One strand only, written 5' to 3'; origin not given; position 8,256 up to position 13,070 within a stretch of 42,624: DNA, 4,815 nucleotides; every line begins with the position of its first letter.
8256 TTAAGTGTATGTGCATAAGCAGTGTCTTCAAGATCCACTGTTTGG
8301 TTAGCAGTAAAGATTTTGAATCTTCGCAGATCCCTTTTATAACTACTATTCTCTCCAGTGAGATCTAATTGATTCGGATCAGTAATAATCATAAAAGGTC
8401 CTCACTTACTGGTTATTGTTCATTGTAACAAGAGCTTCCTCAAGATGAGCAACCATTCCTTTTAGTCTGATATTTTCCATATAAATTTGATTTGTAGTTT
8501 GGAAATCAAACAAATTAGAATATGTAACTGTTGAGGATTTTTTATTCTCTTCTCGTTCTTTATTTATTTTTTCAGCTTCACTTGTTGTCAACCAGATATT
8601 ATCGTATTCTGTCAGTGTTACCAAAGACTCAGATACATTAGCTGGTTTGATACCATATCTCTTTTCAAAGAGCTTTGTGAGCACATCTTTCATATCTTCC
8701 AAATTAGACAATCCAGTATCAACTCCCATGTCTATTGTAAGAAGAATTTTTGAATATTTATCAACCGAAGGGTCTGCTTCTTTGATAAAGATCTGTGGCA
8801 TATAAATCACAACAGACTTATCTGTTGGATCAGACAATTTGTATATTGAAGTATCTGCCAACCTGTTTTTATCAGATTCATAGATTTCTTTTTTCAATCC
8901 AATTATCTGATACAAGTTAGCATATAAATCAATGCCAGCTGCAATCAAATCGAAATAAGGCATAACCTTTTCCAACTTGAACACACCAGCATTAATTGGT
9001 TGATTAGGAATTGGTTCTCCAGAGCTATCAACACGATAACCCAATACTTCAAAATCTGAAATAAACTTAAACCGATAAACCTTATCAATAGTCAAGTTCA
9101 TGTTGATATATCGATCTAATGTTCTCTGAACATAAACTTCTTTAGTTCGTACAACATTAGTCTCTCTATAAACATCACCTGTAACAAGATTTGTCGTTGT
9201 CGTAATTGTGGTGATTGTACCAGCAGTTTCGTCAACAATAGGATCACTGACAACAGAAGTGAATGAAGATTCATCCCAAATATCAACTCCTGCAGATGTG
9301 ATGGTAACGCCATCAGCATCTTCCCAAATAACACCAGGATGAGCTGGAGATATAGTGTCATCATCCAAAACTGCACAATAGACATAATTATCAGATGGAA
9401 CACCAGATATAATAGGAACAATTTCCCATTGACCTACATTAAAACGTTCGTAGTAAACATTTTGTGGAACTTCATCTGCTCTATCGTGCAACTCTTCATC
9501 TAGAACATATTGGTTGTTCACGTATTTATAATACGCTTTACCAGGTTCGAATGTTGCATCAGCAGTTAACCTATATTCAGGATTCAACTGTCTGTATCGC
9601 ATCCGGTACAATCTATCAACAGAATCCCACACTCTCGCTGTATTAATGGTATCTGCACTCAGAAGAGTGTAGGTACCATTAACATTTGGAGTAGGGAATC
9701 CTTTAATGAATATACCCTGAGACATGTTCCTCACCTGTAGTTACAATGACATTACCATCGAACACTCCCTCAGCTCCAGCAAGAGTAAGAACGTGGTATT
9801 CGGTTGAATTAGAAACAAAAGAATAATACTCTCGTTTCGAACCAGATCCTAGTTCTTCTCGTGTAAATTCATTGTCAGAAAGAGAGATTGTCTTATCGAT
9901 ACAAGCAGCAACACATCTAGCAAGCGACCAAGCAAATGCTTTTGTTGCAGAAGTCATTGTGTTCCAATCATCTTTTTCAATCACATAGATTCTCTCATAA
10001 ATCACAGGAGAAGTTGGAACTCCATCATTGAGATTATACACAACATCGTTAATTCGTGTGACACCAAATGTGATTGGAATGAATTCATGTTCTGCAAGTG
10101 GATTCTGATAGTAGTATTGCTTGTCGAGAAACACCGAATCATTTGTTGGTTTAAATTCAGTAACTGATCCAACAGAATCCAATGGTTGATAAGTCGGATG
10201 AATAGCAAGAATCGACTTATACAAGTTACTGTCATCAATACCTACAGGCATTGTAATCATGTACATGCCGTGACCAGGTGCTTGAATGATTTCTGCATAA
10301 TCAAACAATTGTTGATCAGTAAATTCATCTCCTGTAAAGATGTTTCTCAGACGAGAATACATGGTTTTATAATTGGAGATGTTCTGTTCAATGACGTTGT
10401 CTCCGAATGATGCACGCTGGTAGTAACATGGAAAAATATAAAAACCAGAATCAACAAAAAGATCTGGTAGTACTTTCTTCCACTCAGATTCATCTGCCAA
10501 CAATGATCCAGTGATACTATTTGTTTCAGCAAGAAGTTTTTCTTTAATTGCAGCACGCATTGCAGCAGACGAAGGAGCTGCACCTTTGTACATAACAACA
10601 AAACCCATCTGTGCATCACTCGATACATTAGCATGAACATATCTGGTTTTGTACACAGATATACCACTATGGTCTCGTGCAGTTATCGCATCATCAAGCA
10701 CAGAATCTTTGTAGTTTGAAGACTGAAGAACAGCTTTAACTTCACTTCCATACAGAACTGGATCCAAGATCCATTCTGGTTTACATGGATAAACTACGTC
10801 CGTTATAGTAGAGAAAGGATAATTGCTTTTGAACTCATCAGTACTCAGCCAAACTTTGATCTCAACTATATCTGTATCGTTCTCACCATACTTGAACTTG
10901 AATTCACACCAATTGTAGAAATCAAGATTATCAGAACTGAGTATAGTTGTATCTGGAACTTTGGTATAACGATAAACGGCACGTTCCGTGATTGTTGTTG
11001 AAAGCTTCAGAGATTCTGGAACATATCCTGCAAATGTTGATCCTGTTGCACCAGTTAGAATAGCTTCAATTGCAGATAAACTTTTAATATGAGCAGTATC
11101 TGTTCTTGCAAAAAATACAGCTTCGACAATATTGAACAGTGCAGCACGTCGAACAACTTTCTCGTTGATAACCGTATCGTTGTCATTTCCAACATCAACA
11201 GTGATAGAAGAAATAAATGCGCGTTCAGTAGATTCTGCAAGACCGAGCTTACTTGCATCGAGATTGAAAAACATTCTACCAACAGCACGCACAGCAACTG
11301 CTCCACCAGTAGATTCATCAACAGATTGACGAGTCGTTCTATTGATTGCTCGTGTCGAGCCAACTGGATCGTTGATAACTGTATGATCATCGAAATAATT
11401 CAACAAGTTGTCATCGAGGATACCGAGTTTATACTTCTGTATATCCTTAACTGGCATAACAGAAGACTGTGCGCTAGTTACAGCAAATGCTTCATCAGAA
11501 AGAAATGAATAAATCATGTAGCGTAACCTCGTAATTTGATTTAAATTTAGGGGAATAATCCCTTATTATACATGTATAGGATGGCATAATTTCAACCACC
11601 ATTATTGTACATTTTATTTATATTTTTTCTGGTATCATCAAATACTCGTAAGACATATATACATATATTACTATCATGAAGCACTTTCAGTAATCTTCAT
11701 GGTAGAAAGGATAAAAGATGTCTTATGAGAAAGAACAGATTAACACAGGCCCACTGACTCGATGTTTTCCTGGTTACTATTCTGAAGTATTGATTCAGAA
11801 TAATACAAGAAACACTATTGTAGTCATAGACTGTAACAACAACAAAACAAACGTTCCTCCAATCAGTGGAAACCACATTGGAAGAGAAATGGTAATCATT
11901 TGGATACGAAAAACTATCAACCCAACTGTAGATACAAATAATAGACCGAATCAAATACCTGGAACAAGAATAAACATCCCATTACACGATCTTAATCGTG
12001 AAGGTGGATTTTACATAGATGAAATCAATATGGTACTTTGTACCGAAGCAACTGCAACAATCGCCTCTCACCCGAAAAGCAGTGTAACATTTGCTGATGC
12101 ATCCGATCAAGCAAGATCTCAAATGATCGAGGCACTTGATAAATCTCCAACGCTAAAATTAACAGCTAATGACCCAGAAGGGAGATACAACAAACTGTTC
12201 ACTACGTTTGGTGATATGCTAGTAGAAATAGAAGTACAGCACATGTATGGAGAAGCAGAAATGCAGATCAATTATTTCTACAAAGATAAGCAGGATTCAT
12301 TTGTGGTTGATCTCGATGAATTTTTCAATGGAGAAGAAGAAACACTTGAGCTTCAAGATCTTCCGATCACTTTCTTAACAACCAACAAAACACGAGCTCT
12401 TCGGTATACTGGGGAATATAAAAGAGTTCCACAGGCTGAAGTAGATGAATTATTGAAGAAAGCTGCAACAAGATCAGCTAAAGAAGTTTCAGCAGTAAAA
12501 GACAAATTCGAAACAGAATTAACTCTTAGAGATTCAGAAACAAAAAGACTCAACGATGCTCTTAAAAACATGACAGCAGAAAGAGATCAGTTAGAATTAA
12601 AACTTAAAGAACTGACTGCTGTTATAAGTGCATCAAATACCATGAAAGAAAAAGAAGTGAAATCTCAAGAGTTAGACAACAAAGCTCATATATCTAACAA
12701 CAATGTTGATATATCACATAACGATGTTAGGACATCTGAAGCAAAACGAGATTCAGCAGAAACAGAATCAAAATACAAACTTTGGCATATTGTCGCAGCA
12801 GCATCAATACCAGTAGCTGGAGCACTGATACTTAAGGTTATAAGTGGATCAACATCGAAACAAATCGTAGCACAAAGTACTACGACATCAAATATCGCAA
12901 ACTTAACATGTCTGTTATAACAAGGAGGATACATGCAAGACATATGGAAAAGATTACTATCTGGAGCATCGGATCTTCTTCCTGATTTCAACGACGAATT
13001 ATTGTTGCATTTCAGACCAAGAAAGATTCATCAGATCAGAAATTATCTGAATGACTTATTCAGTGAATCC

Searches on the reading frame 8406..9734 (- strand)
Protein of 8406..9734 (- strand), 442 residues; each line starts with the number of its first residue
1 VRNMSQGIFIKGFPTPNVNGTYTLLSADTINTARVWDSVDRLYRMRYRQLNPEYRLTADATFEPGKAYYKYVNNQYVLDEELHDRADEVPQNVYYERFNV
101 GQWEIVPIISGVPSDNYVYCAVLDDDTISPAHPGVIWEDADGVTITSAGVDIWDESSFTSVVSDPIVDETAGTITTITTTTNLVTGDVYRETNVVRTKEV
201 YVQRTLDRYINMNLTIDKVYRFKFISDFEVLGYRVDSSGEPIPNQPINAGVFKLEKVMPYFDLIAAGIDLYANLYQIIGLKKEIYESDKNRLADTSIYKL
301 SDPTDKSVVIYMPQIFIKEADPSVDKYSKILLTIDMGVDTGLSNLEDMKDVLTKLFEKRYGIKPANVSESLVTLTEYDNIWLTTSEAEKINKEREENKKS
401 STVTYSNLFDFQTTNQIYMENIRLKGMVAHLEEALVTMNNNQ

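Call 8: search_protein_families(library=phrogs, proteins=[window:8406-9734:-], max_evalue=0.001)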
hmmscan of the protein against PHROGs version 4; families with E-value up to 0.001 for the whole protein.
window:8406-9734:- (442 aa): 1 family
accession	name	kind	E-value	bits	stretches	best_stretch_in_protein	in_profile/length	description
phrog_3241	-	unknown function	8.2e-11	42.7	1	259-418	38-189/207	-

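Call 15: search_protein_families(library=pfam, proteins=[window:8406-9734:-], max_evalue=0.01)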
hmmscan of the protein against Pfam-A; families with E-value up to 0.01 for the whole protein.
window:8406-9734:- (442 aa): 1 family
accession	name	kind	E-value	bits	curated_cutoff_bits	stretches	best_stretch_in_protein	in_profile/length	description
PF23824.1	DUF7194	-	2.8e-12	47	27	1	251-421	28-190/204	Family of unknown function (DUF7194)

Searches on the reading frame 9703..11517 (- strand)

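Call 8: search_protein_families(library=phrogs, proteins=[window:9703-11517:-], max_evalue=0.001)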
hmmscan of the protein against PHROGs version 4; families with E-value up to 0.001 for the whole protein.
window:9703-11517:- (604 aa): 1 family
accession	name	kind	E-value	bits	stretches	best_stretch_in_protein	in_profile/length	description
phrog_3293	-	head and packaging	2.3e-15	57.3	1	191-369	116-285/436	virion structural protein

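Call 15: search_protein_families(library=pfam, proteins=[window:9703-11517:-], max_evalue=0.01)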
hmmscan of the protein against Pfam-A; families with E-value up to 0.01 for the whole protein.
window:9703-11517:- (604 aa): 0 families

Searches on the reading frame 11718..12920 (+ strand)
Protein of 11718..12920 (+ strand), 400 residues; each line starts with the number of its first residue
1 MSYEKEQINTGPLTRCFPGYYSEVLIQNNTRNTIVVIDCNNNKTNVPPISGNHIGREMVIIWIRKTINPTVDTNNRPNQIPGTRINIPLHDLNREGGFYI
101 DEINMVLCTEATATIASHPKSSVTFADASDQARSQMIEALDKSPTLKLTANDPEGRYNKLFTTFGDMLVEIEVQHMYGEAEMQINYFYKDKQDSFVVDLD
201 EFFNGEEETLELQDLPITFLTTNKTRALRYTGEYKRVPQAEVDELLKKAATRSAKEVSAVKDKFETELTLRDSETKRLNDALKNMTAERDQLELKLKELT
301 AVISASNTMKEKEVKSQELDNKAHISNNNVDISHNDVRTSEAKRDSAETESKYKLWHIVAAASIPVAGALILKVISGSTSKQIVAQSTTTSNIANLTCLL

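Call 8: search_protein_families(library=phrogs, proteins=[window:11718-12920:+], max_evalue=0.001)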
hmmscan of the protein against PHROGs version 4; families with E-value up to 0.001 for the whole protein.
window:11718-12920:+ (400 aa): 0 families

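Call 15: search_protein_families(library=pfam, proteins=[window:11718-12920:+], max_evalue=0.01)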
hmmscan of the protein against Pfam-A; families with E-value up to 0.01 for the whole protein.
window:11718-12920:+ (400 aa): 0 families

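Call 81: search_solved_structures(query=window:11718-12920:+, max_evalue=1)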
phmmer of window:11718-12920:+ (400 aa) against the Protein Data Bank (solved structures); distinct sequences matched with E-value up to 1: 1.
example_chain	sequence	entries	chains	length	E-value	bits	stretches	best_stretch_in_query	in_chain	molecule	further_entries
3l9d_A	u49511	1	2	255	0.92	11.9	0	211-285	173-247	Putative GTP pyrophosphokinase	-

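Call 94: search_solved_structures(query=A5, max_evalue=1)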
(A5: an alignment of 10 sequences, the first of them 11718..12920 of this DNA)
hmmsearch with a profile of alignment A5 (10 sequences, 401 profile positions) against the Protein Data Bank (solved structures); distinct sequences matched with E-value up to 1: 10.
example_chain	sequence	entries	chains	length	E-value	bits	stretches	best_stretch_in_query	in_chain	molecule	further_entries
9d2f_P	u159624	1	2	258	0.019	16.9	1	253-329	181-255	Axonemal dynein light intermediate polypeptide 1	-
8j07_e0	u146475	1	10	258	0.067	15.1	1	254-329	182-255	Axonemal dynein light intermediate polypeptide 1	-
9fqr_G1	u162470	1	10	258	0.12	14.3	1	254-329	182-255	Axonemal dynein light intermediate polypeptide 1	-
1ohh_H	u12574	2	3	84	0.13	14.1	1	272-323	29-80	ATPase inhibitor, mitochondrial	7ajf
6qld_U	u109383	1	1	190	0.17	13.7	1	254-354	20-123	Inner kinetochore subunit AME1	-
9vpb_AJ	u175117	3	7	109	0.2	13.5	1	272-323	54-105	ATPase inhibitor, mitochondrial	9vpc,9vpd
7aw7_D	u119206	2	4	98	0.22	13.4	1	267-332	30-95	BZIP domain-containing protein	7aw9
3a5t_A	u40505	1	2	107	0.25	13.2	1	218-321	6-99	Transcription factor MafG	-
7x5e_A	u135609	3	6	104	0.31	12.9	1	220-320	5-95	Transcription factor MafG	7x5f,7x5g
7zie_A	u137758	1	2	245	0.46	12.3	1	273-345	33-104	Gcf1p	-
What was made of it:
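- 11718..12920 (+): Upstream co-oriented ORF-B (400 aa, C-terminal coiled coil plus hydrophobic tail). It is a conserved neighbour of beta-N across the lineage. Function unknown. No PHROG, Pfam or PDB hits (calls 8, 15, 81, 94).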
